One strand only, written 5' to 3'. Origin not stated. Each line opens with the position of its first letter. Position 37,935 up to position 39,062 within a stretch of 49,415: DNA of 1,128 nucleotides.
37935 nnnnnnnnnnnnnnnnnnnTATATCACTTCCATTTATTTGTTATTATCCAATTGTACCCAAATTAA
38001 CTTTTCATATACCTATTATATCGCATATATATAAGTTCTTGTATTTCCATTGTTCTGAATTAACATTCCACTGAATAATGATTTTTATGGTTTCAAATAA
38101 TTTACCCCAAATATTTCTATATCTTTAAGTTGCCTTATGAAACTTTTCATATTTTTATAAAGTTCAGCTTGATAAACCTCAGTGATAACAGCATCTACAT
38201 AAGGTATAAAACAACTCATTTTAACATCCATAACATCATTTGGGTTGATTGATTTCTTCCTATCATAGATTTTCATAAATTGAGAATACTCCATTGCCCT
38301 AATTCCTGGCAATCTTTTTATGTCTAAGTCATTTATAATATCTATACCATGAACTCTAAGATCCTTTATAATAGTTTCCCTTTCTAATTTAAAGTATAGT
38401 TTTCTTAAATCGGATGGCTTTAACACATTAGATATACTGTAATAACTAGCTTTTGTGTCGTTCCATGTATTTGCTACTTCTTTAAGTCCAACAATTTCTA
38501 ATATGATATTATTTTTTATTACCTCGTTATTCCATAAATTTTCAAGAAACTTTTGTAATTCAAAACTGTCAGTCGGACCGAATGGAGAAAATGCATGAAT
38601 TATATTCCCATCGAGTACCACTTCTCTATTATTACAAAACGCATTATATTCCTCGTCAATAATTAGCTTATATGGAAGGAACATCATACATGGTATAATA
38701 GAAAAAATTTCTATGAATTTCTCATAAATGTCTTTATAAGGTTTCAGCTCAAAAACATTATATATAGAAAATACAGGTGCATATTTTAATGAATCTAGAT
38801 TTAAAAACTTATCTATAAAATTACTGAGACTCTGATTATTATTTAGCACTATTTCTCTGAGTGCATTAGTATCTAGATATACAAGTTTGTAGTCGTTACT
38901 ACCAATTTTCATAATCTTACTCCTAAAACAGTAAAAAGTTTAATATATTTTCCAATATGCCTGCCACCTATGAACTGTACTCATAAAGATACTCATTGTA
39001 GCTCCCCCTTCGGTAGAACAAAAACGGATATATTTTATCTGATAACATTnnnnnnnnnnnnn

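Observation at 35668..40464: Four consecutive co-oriented predicted nuclease-type genes form an attP-proximal island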

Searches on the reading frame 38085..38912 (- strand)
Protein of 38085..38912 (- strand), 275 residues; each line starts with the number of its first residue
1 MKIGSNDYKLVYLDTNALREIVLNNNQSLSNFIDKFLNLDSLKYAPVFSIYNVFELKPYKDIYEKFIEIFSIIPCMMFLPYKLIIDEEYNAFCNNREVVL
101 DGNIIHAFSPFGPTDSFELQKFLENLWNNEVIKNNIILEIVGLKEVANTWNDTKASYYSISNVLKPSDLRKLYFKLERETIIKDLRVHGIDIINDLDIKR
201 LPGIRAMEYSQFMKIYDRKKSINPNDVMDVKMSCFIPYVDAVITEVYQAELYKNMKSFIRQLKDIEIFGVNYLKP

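Call 4: search_protein_families(library=pfam, proteins=[window:38085-38912:-], max_evalue=0.1)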
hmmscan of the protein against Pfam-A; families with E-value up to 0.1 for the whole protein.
window:38085-38912:- (275 aa): 1 family
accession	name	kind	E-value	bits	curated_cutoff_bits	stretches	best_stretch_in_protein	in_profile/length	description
PF21656.2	DUF6859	-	0.058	13.8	27.1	0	122-178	43-95/96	Domain of unknown function (DUF6859)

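Call 5: search_protein_families(library=padloc, proteins=[window:38085-38912:-], max_evalue=0.1)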
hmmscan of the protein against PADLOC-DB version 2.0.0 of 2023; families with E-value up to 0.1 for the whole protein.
window:38085-38912:- (275 aa): 0 families

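Call 6: search_protein_families(library=phrogs, proteins=[window:38085-38912:-], max_evalue=0.1)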
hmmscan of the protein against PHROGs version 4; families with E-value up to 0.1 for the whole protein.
window:38085-38912:- (275 aa): 0 families

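Call 7: search_protein_families(library=ncbifam, proteins=[window:38085-38912:-], max_evalue=0.1)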
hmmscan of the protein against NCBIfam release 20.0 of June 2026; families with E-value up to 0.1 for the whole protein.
window:38085-38912:- (275 aa): 0 families

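Call 15: search_solved_structures(query=window:38085-38912:-, max_evalue=1)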
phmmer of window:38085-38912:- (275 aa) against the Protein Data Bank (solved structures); distinct sequences matched with E-value up to 1: 1.
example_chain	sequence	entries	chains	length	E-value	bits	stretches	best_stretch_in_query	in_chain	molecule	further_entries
4p7w_A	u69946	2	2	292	0.031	17.1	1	9-176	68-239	L-proline cis-4-hydroxylase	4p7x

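Call 19: find_homologous_proteins(query=window:38085-38912:-, max_evalue=0.001)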
Query window:38085-38912:- (275 aa): 54 proteins with E <= 0.001 among 457 candidates.
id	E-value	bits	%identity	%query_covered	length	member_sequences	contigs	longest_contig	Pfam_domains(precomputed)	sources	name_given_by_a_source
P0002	1.3e-176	604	100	100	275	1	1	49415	-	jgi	jgi:hypothetical protein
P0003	9.4e-136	470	77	100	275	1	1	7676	-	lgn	-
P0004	1.4e-133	463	75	100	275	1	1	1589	-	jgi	jgi:hypothetical protein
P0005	6.3e-128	444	73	100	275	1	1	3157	-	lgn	-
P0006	4.4e-98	346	61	100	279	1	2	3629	-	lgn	-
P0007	1.9e-96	341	56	100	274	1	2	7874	-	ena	-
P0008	6.5e-92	326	57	100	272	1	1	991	-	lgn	-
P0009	1.6e-90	321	56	97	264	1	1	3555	-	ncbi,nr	ncbi:MAG: hypothetical protein MJA31_07130, partial [Clostridia bacterium]|nr:hypothetical protein [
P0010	3.1e-87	311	57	93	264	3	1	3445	-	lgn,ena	-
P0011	2.4e-74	268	50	97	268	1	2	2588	-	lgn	-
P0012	2.9e-73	265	51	100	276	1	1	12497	-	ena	-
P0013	8.2e-72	260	47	97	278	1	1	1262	-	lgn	-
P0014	8.3e-72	260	48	98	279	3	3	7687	-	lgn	-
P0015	2.8e-71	258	47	98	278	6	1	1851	-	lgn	-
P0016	4.5e-71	258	47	98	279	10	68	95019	-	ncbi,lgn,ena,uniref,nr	ncbi:hypothetical protein [Clostridium porci]|uniref:Uncharacterized protein n=1 Tax=Clostridium por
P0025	6.8e-68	247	45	98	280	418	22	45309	-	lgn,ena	-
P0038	6.9e-61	224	46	98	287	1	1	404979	-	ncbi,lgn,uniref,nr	ncbi:hypothetical protein JHL18_12970 [Clostridium sp. YIM B02505]|uniref:DUF4935 domain-containing 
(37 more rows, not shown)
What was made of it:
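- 38085..38912 (-): 275-aa protein with an alpha/beta core and a roughly 120-aa helical insertion. It is possibly PIN-like and belongs to a Clostridia-restricted family found on mobile elements. 54 homologues: call 19. One source names a homologue 'DUF4935 domain-containing': call 19.
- On PIN-like nucleases (275-aa gene): One database name, 'DUF4935', is attached to homologue P0038 (call 19).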

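Call 20: find_encoding_contigs(protein=P0003, flank=6000, max_places=3)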
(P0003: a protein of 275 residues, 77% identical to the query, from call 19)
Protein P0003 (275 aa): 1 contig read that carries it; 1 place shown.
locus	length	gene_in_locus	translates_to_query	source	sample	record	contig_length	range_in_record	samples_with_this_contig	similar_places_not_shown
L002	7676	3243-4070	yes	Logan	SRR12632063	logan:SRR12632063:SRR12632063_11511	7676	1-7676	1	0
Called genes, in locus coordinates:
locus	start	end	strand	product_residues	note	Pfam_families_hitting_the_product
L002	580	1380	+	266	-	-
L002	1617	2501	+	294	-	-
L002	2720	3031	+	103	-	PF13020:NOV_C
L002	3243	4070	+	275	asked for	-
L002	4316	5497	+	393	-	-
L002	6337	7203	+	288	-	PF11185:DUF2971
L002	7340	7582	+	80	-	-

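Call 21: find_encoding_contigs(protein=P0007, flank=6000, max_places=3)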
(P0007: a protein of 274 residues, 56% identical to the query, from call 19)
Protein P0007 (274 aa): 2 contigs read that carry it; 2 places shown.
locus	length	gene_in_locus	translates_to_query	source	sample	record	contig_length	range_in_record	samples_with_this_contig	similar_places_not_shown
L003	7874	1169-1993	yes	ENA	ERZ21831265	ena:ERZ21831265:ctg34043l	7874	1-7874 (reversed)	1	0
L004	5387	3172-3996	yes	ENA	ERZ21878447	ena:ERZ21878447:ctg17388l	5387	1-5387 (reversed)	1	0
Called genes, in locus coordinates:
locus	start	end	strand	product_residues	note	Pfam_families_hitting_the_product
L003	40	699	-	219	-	PF00395:SLH (faint)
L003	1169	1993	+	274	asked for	-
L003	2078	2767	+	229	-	PF10137:CAP12-PCTIR_TIR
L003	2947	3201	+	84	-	-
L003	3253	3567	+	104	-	-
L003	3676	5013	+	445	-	-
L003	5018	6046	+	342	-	PF15935:RnlA_toxin, PF19034:RnlA-toxin_DBD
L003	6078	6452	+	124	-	PF15933:RnlB_antitoxin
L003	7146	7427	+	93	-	-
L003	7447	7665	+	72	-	-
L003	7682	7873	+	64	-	?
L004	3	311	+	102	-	?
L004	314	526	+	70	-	-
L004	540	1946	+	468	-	PF02133:Transp_cyt_pur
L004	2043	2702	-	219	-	PF00395:SLH (faint)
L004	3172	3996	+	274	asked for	-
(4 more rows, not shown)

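Call 22: find_encoding_contigs(protein=P0016, flank=6000, max_places=6)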
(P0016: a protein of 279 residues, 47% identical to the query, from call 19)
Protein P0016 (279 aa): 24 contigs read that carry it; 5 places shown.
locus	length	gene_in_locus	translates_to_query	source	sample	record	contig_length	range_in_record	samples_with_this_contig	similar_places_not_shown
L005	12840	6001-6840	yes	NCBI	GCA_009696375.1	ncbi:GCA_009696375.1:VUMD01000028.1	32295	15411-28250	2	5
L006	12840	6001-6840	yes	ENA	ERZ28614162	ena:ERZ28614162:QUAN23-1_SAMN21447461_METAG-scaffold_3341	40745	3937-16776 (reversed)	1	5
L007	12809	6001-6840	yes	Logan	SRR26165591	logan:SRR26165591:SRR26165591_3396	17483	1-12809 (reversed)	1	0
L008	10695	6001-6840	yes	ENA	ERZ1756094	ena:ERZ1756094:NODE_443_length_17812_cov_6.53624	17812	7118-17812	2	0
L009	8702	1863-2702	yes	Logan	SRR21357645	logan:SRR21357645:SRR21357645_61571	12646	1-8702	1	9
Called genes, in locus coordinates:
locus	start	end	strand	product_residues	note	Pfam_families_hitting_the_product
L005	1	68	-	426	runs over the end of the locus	PF05977:MFS_3, PF07690:MFS_1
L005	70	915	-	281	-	PF00165:HTH_AraC, PF12833:HTH_18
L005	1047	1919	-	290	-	PF04055:Radical_SAM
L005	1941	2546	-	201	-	PF06445:GyrI-like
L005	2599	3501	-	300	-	PF08279:HTH_11, PF13280:WYL, PF25583:WCX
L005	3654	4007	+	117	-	PF12844:HTH_19 (weak), PF13560:HTH_31 (weak), PF01381:HTH_3, PF13413:HTH_25 (faint), PF18430:DBD_HTH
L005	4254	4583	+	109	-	PF21983:NikA-like, PF05713:MobC (faint)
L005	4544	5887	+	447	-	PF03432:Relaxase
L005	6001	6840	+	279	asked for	-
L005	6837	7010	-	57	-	-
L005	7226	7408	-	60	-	-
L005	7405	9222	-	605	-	PF07275:ArdA, PF14191:YodL, PF14195:DUF4316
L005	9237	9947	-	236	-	PF07275:ArdA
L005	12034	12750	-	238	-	PF14283:CD1107-like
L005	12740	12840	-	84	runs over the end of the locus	PF14193:DUF4315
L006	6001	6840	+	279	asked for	-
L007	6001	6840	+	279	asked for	-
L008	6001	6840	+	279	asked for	-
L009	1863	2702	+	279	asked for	-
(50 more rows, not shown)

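Call 48: search_protein_families(library=pfam, alignment_id=A3, max_evalue=0.05)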
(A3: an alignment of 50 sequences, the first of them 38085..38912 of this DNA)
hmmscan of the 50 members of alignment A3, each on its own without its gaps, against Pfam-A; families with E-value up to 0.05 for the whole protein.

A. member 1, window:38085-38912:- (275 aa): 0 families

B. families by the number of members that match (of 50 scanned): 13 families
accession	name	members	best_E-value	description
PF15596.11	Imm57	2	0.002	Immunity protein 57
PF11281.13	DUF3083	1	0.00085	Protein of unknown function (DUF3083)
PF09158.15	MotCF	1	0.011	Bacteriophage T4 MotA, C-terminal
PF13148.11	DUF3987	1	0.012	Protein of unknown function (DUF3987)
PF19375.4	DurN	1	0.015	DurN substrate-assisted peptide maturase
PF19620.4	DUF6125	1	0.017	Family of unknown function (DUF6125)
PF06705.16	SF-assemblin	1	0.019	SF-assemblin/beta giardin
PF15309.11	ALMS_motif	1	0.019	ALMS motif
PF18769.7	APOBEC1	1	0.023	APOBEC1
PF08581.15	Tup_N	1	0.027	Tup N-terminal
PF10553.14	MSV199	1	0.039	MSV199 domain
PF11579.13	DUF3238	1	0.039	Protein of unknown function (DUF3238)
PF11931.14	SF3a60_Prp9_C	1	0.049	SF3a60/Prp9 C-terminal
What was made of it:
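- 38085..38912 (-): No Pfam hit in any of 50 members: call 48.
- On PIN-like nucleases (275-aa gene): No Pfam PIN hit in any of 50 members (call 48).
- Closest known: PIN-domain nucleases. Different: There is no Pfam PIN match in 50 members (call 48).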

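Call 50: search_solved_structures(query=A3, max_evalue=10, show_alignments=1)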
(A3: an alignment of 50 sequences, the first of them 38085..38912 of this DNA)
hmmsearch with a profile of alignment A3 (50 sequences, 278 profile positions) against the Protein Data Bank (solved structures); distinct sequences matched with E-value up to 10: 1.
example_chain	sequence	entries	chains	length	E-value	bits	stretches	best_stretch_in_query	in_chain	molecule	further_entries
6snr_A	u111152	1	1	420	0.18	14.5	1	114-192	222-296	Lipid II:glycine glycyltransferase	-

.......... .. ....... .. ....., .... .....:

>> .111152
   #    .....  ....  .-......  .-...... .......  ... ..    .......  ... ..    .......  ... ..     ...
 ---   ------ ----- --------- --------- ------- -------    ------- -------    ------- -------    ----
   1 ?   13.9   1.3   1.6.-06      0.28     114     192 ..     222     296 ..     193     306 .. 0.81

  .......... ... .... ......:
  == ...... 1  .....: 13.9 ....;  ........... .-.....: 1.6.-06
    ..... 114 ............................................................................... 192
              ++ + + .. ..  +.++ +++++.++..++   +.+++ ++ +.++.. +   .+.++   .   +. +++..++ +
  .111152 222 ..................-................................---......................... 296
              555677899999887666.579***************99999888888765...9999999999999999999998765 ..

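Call 56: predict_structure(alignment_id=A3)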
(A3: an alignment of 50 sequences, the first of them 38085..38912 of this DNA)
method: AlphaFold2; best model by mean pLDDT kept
length: 275 residues; sequences in the alignment: 50
mean_pLDDT: 92.9   pTM: 0.90
mean pLDDT of the five models: 92.9, 92.7, 92.6, 92.5, 92.0
residues with pLDDT >= 90: 227; 70-90: 41; 50-70: 7; < 50: 0
segments of 3 or more residues with pLDDT < 50: none
pLDDT, mean of each block of 10 residues (from residue 1): 77 96 93 88 91 97 97 94 96 94 91 84 95 95 97 92 83 95 93 88 98 93 97 98 95 97 96 89
secondary structure, 60 per line:
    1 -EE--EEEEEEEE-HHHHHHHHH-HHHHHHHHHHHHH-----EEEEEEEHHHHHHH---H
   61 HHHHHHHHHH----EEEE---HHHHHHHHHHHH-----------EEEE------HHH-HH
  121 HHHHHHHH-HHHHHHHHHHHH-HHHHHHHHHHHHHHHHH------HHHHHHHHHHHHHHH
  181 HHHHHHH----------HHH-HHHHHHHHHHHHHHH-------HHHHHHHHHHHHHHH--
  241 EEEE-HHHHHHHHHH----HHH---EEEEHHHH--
elements in order: E6-13 H15-23 H25-37 E43-49 H50-56 H60-70 E75-78 H82-93 E105-108 H119-128 H130-141 H143-159 H166-187 H202-216 H224-238 E241-244 H246-255 E266-269 H270-273
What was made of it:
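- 38085..38912 (-): AF2 pLDDT 92.9: call 56.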

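Call 60: fold_search(model_id=the predicted structure, library=pdb)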
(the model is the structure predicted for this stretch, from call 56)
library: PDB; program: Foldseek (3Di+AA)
matches with E <= 10: 352; with E <= 0.001: 0
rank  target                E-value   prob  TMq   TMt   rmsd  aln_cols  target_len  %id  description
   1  5css_A                4.1e-01  0.08  0.20  0.23  16.6       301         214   11  Crystal structure of triosephosphate isomerase from Thermoplasma acidophilum with glycerol 3-phosphate (released 2016-06-08)
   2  6zqg_UX               4.5e-01  0.54  0.17  0.31   4.6        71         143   20  Cryo-EM structure of the 90S pre-ribosome from Saccharomyces cerevisiae, state Dis-C (released 2020-09-23)
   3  5ed0_A                6.3e-01  0.28  0.20  0.37   7.9       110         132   14  Structure of the Shigella flexneri VapC mutant D7N (released 2016-02-17)
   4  6zqd_UX               6.7e-01  0.38  0.16  0.26   6.6        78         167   15  Cryo-EM structure of the 90S pre-ribosome from Saccharomyces cerevisiae, state Post-A1 (released 2020-09-23)
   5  6vlc_B                6.7e-01  0.02  0.11  0.10  22.3       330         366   11  Crystal structure of UDP-GlcNAc 2-epimerase from Neisseria meningitidis bound to UDP-GlcNAc (released 2020-11-11)
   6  3dzc_A                6.7e-01  0.02  0.12  0.11  19.0       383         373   10  2.35 Angstrom resolution structure of WecB (VC0917), a UDP-N-acetylglucosamine 2-epimerase from Vibrio cholerae. (released 2008-08-12)
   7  7mq8_SL               7.5e-01  0.47  0.17  0.23   4.3        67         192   15  Cryo-EM structure of the human SSU processome, state pre-A1 (released 2021-09-22)
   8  9n6v_SL               8.4e-01  0.35  0.17  0.25   6.6        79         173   15  SSU processome maturation and disassembly, State A (released 2025-11-05)
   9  5ecw_A                8.8e-01  0.33  0.20  0.38   5.7        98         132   14  Structure of the Shigella flexneri VapC mutant D7A (released 2016-02-17)
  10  9n7a_SL               9.3e-01  0.47  0.17  0.30   3.2        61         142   18  SSU processome maturation and disassembly, State N (released 2025-11-05)
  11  5ecd_A                9.3e-01  0.33  0.20  0.38   5.8        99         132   16  Structure of the Shigella flexneri VapC mutant D98N crystal form 1 (released 2016-02-17)
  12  2dik                  9.3e-01  0.04  0.11  0.06  15.3       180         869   10  R337A MUTANT OF PYRUVATE PHOSPHATE DIKINASE (released 1999-09-13)
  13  6t80_A                9.9e-01  0.06  0.12  0.13  13.7       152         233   12  Human 14-3-3 sigma fused to the AANAT peptide including phosphoserine-205 (released 2020-11-18)
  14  5csr_A                9.9e-01  0.05  0.19  0.21  17.5       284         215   13  Crystal structure of triosephosphate isomerase from Thermoplasma acidophilium (released 2016-06-08)
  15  1gzm_A                1.2e+00  0.02  0.11  0.10  22.6       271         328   10  Structure of Bovine Rhodopsin in a Trigonal Crystal Form (released 2003-11-20)
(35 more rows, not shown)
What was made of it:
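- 38085..38912 (-): Foldseek against PDB gives nothing significant, but the weak hits are mostly PIN proteins (VapC, Utp24, Nmd4, HARP): call 60.
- On PIN-like nucleases (275-aa gene): Best Foldseek PDB E-value is 0.4, with weak hits enriched in VapC, Utp24, Nmd4 and HARP (call 60).
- Closest known: PIN-domain nucleases. Same: All Foldseek hits with probability above 0.2 are PIN proteins (call 60).
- Checked: PIN-like: weak and inconclusive (calls 48, 60).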

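Call 75: find_related_loci(query=A3, collection=viral_contigs, flank=8000)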
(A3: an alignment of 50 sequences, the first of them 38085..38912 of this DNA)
Query A3 (275 aa) in viral_contigs; peptide patterns used: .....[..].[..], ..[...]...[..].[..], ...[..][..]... (x = any residue, [..] = any of these).
50 stretches matched a pattern, but none encodes a relative of the query by tblastn (E <= 1e-3).

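Call 76: find_encoding_contigs(protein=P0025, flank=6000, max_places=4)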
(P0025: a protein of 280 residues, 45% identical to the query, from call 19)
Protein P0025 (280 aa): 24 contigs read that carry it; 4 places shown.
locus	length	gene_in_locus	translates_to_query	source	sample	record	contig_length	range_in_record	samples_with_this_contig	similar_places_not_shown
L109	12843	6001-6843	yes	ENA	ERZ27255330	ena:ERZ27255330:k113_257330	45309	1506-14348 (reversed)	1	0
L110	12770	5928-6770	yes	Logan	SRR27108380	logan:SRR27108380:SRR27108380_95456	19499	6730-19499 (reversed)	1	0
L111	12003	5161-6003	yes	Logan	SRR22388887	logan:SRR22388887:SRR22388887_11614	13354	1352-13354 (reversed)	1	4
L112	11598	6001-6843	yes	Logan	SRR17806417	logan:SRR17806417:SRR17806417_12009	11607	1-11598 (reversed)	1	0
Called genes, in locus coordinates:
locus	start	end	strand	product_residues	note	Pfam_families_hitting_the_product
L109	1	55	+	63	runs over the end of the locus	-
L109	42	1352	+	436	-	PF13102:Phage_int_SAM_5, PF00589:Phage_integrase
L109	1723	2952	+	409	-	PF17785:PUA_3, PF10672:Methyltrans_SAM, PF02475:TRM5-TYW2_MTfase, PF01170:UPF0020 (weak), PF03602:Cons_hypoth95, PF06325:PrmA, PF13847:Methyltransf_31, PF09445:Methyltransf_15 (weak), +2 more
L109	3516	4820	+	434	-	PF00145:DNA_methylase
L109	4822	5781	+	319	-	PF09564:RE_NgoBV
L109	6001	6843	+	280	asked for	-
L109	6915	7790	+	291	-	PF01076:Mob_Pre (faint)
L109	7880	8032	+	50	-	-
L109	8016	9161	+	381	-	PF02920:Integrase_DNA, PF14659:Phage_int_SAM_3 (weak), PF00589:Phage_integrase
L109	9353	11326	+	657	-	PF00884:Sulfatase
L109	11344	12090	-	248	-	PF00165:HTH_AraC, PF12833:HTH_18, PF00165:HTH_AraC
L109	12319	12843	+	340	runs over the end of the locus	PF00150:Cellulase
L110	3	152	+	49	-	?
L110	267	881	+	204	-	PF00300:His_Phos_1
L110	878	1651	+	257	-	PF07786:HGSNAT_cat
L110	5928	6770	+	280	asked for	-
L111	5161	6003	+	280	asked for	-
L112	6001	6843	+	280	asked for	-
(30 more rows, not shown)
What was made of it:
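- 275 family: beside NgoBV R-M plus Cap4, and beside TIR plus RnlAB (calls 21, 76).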

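Call 77: find_encoding_contigs(protein=P0038, flank=6000, max_places=2)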
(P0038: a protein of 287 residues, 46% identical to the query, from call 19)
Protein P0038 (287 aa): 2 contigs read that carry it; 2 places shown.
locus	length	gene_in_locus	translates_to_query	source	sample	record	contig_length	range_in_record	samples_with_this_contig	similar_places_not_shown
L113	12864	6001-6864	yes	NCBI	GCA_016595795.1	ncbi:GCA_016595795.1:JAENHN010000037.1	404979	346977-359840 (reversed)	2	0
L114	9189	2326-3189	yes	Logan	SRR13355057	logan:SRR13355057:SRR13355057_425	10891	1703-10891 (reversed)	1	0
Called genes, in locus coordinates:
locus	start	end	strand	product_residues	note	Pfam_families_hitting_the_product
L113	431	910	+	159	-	-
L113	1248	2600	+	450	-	PF01381:HTH_3, PF13443:HTH_26 (weak), PF13560:HTH_31 (weak), PF12102:MrcB_N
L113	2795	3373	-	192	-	PF04542:Sigma70_r2 (faint)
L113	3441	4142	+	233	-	PF01520:Amidase_3, PF01476:LysM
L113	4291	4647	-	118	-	PF18902:DUF5658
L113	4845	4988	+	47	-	-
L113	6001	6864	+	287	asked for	-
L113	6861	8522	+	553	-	PF02810:SEC-C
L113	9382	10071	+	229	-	-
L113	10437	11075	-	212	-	PF13828:DUF4190 (weak)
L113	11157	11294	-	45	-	-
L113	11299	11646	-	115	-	-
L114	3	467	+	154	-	?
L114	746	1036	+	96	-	-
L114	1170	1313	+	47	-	-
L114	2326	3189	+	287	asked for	-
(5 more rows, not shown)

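Call 94: search_dna_similar(query=window:38085-38912:-, collection=phages, mode=protein, max_rows=20)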
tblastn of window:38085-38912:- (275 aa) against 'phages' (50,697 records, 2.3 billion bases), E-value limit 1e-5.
Records with a match: 1; places in all: 1; records where one place covers at least 80% of the query: 1.
Best place of each record, by identity: <60% 1.
By first word of the organism name: Bacteriophage 1.
By host as written in the record: - 1.
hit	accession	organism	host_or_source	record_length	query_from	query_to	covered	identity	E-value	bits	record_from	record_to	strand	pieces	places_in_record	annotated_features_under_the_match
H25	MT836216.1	Bacteriophage sp.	human fecal samples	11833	1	270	98%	44.6%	7e-71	242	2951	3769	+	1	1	record has no annotation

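Call 98: search_dna_similar(query=window:38085-38912:-, collection=plasmids, mode=protein, max_rows=30)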
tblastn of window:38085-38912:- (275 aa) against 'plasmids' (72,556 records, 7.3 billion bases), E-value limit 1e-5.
No match.

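Call 101: get_annotated_region(hit=H25, flank=6000)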
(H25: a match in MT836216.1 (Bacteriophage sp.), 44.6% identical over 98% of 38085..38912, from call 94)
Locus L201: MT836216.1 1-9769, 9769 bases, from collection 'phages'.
description: UNVERIFIED: Bacteriophage sp. clone scaffold_1700 genomic sequence.
organism: Bacteriophage sp. (NCBI taxid 38018)
taxonomy: Viruses
host: -; source: human fecal samples; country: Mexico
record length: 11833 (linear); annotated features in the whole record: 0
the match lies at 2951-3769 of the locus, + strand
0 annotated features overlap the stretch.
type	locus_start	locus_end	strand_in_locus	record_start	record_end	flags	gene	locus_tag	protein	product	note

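Call 117: fold_search(model_id=the predicted structure, library=viral)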
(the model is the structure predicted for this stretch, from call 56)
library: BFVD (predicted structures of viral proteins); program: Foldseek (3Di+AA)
matches with E <= 10: 213; with E <= 0.001: 0
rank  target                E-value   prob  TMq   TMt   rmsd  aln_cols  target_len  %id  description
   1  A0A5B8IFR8            7.1e-02  0.11  0.16  0.14  18.8       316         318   13  Uncharacterized protein [Mimiviridae sp. ChoanoV1]
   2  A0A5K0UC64            1.2e-01  0.09  0.13  0.08  22.6       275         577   14  P-loop NTPase domain protein [Yasminevirus sp. GU-2018]
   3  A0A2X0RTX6            1.6e-01  0.08  0.15  0.13  19.8       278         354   11  B354L [African swine fever virus]
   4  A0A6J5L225            2.7e-01  0.11  0.19  0.20  22.9       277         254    8  Uncharacterized protein [uncultured Caudovirales phage]
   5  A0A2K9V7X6            2.9e-01  0.06  0.14  0.08  22.8       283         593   14  Glycosyltransferase [Bandra megavirus]
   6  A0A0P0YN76            4.2e-01  0.09  0.11  0.10  10.5        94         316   14  (no name in the UniProt tables at hand)
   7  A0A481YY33            5.9e-01  0.06  0.11  0.11  11.7       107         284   16  DUF5672 domain-containing protein [Marseillevirus LCMAC202]
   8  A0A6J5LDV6            5.9e-01  0.05  0.14  0.14  16.3       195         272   12  NTP pyrophosphohydrolase MazG putative catalytic core domain-containing protein [uncultured Caudovirales phage]
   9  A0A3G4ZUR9            6.2e-01  0.08  0.12  0.05  10.6       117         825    6  chitin synthase [Barrevirus sp.]
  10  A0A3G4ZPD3            7.3e-01  0.06  0.19  0.09  18.5       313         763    9  Uncharacterized protein [Terrestrivirus sp.]
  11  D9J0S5                7.7e-01  0.04  0.12  0.05  13.0       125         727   14  Gp128 [Brochothrix phage A9]
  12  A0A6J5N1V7            1.0e+00  0.06  0.13  0.15  19.5       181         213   10  Uncharacterized protein [uncultured Caudovirales phage]
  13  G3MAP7                1.0e+00  0.04  0.19  0.16  16.6       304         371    9  Gp506 [Bacillus phage G]
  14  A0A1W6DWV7            1.4e+00  0.12  0.13  0.25   8.5        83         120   13  Uncharacterized protein [Sphingobium phage Lacusarx]
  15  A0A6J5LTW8            1.5e+00  0.04  0.11  0.11  10.2       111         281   14  Uncharacterized protein [uncultured Caudovirales phage]
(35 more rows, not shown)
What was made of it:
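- On PIN-like nucleases (275-aa gene): BFVD was uninformative (call 117).
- Tried and rejected: Foldseek of the 275-aa model against BFVD was uninformative (call 117).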
